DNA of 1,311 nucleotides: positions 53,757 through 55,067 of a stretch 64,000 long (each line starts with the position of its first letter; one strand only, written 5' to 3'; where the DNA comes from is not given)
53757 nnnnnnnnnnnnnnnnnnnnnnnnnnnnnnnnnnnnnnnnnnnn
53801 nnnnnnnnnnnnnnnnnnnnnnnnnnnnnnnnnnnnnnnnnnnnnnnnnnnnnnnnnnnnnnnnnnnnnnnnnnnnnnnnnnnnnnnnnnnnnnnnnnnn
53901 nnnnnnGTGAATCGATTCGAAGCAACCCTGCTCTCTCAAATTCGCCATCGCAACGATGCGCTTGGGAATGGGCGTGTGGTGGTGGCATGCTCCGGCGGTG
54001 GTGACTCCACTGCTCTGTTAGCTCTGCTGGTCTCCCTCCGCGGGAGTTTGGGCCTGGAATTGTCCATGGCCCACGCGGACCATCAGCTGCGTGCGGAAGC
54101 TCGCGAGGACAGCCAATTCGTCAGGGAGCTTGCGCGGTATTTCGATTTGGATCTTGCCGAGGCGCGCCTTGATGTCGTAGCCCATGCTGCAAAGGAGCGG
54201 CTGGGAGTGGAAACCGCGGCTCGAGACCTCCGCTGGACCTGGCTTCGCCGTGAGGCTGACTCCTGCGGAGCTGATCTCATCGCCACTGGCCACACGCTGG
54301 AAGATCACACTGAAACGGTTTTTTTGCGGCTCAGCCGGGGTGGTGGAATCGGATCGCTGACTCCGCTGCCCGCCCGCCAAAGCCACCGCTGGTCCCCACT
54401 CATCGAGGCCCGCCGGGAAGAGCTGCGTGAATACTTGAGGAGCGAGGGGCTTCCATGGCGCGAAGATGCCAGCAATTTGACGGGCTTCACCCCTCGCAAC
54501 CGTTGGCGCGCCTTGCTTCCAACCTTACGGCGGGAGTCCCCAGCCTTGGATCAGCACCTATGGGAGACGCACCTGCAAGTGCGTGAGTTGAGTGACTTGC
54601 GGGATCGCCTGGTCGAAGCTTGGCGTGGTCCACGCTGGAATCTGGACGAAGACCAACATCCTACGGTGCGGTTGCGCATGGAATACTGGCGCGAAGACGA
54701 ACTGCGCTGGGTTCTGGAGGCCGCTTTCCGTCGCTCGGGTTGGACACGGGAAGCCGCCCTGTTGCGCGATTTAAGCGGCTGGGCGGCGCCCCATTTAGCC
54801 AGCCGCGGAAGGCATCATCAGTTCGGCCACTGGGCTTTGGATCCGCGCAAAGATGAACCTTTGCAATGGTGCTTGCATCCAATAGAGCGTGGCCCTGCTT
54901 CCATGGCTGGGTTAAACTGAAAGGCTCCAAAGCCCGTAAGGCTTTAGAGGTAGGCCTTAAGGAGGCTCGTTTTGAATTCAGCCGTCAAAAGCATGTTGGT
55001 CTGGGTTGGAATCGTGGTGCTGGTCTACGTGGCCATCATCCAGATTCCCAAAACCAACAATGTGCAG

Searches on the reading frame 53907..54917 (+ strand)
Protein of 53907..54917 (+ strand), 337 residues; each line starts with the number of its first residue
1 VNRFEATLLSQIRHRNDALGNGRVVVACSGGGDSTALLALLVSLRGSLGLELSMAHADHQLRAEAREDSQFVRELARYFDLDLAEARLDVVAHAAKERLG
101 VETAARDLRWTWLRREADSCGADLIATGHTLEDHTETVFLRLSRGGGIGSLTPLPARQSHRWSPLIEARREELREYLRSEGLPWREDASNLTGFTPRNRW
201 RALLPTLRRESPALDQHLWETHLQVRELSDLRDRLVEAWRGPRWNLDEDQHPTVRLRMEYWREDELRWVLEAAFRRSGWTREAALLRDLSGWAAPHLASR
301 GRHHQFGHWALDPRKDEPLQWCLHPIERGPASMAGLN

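Call 7: search_protein_families(library=ncbifam, proteins=[window:53907-54917:+], max_evalue=0.01)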
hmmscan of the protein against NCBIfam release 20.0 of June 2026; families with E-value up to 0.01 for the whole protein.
window:53907-54917:+ (337 aa): 5 families
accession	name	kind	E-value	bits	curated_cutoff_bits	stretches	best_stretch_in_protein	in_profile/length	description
TIGR02432.1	lysidine_TilS_N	equivalog_domain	3.2e-41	141.3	93.6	1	23-202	1-185/189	tRNA lysidine(34) synthetase TilS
NF007942.0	PRK10660.1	equivalog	7.5e-22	77.7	606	1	18-214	14-210/439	tRNA lysidine(34) synthetase TilS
NF007972.0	PRK10696.1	equivalog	5.2e-08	32.5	272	1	22-225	42-251/295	tRNA 2-thiocytidine(32) synthetase TtcA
NF001138.1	PRK00143.1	equivalog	0.00061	18.8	284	1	23-140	1-132/345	tRNA 2-thiouridine(34) synthase MnmA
TIGR00268.2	TIGR00268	equivalog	0.0058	15.9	150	1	22-135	14-125/259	ATP-dependent sacrificial sulfur transferase LarE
